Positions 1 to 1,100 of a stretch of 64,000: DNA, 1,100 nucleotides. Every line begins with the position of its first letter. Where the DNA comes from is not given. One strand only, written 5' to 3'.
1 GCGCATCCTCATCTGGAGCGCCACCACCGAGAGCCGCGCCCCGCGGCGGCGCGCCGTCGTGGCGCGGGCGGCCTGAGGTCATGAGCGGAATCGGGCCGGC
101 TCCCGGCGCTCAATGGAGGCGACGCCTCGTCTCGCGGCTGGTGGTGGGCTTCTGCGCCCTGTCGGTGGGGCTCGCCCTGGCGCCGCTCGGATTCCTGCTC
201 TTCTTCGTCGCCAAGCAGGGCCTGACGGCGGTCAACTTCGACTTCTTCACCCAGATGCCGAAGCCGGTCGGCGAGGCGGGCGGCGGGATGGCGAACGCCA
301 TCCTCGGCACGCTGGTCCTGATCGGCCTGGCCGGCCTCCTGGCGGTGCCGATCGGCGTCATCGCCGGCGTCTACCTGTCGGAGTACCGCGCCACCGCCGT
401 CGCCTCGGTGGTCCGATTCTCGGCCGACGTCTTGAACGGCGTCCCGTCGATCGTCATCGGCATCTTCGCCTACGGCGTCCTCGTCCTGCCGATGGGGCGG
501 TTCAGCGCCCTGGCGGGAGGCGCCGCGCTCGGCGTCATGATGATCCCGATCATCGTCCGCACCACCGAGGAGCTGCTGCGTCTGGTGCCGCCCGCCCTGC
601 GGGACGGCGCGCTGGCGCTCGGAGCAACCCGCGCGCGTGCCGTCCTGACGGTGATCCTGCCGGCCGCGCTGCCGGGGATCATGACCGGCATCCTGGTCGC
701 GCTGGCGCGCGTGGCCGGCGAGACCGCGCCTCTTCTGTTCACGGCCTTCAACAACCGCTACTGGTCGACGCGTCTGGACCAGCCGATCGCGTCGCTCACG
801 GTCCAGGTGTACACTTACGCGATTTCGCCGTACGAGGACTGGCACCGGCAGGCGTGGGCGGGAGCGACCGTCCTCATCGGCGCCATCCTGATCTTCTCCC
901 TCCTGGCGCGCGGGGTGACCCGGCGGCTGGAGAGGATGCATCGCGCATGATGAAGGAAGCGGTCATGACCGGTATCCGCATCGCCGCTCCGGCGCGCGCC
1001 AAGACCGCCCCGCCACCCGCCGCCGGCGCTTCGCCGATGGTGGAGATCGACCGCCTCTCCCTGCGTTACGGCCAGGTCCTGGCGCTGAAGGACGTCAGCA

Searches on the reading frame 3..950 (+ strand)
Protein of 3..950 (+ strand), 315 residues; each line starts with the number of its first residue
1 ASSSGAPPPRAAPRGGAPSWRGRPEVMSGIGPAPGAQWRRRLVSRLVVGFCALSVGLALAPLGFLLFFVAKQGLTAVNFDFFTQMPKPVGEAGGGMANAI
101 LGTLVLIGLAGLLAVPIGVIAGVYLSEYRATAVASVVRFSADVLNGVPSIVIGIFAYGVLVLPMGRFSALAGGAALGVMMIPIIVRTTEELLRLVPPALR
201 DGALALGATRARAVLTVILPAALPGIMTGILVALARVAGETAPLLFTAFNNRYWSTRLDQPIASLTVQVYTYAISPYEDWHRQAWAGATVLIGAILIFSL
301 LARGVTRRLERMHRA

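Call 40: search_protein_families(library=pfam, proteins=[window:3-950:+], max_evalue=0.001)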
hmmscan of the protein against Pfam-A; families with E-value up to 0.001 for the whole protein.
window:3-950:+ (315 aa): 1 family
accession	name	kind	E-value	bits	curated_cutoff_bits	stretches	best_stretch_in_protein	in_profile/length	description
PF00528.27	BPD_transp_1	-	9.5e-19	68.3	26.4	1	115-311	2-180/184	Binding-protein-dependent transport system inner membrane component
